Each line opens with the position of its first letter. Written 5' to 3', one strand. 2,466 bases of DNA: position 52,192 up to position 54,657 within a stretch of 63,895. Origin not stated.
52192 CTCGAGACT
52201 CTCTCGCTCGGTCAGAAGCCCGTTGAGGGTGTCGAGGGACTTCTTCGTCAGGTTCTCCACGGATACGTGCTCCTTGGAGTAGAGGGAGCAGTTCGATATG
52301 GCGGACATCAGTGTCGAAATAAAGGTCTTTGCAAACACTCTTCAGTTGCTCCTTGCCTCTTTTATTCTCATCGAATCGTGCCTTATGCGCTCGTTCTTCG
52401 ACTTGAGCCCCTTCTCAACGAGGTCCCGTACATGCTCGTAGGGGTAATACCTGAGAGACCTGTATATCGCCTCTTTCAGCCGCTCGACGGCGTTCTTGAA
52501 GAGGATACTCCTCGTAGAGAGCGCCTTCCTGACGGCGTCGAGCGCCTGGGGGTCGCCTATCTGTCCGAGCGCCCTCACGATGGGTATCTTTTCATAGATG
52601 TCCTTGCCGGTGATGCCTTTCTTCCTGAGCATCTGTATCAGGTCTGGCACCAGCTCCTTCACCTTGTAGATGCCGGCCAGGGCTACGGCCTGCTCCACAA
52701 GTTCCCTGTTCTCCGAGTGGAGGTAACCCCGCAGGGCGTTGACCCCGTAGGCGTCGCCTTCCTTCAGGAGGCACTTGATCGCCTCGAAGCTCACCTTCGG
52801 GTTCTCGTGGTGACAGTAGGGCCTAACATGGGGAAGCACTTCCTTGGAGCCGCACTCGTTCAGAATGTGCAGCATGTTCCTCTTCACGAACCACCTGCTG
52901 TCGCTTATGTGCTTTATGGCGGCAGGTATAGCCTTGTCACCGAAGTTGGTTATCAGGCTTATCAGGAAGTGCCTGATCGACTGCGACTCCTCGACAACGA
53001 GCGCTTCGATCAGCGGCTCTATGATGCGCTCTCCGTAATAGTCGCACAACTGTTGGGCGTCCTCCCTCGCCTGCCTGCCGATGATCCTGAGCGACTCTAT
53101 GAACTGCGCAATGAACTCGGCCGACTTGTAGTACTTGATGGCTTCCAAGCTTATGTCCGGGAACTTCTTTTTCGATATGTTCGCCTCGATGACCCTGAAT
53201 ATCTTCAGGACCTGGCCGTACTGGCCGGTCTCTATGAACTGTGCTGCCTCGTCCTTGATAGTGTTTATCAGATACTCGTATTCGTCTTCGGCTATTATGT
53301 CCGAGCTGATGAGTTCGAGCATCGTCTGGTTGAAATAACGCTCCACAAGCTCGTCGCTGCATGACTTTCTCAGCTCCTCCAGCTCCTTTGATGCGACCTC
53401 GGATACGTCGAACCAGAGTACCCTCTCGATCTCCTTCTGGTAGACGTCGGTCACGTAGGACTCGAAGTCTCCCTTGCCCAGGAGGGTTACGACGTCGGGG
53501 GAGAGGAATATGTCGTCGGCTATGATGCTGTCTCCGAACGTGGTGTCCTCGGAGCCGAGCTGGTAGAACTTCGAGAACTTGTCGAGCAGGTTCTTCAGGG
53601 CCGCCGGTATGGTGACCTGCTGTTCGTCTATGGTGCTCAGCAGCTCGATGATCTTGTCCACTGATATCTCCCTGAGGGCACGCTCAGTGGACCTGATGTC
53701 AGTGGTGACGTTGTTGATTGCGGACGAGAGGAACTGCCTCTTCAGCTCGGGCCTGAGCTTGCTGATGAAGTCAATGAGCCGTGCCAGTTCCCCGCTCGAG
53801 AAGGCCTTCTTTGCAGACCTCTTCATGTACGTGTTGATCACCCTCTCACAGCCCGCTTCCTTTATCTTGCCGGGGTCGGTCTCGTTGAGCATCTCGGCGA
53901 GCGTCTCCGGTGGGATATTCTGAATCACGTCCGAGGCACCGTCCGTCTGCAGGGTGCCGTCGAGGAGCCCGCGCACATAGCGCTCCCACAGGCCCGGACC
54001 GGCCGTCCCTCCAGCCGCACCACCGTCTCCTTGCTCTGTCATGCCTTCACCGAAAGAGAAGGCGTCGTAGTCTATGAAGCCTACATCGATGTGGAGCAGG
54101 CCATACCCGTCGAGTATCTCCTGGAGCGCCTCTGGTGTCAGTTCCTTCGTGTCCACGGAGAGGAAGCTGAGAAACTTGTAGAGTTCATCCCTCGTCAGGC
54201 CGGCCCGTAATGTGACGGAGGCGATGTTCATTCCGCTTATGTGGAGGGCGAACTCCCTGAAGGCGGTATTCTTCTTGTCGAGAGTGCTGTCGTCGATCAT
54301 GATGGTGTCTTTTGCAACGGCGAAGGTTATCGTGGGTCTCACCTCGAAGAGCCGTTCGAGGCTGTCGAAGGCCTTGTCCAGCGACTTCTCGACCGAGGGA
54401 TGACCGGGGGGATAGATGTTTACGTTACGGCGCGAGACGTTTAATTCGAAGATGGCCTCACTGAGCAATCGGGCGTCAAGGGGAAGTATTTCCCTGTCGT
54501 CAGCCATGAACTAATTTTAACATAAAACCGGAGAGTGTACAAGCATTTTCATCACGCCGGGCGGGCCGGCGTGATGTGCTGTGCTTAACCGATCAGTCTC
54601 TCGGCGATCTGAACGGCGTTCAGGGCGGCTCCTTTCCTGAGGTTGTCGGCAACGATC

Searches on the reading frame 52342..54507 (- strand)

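Call 57: search_protein_families(library=pfam, proteins=[window:52342-54507:-], max_evalue=0.00001)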
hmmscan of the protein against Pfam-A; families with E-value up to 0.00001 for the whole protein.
window:52342-54507:- (721 aa): 1 family
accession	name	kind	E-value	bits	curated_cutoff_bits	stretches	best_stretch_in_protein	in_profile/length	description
PF13646.12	HEAT_2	-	1.9e-19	70.2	27.7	1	535-611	10-86/88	HEAT repeats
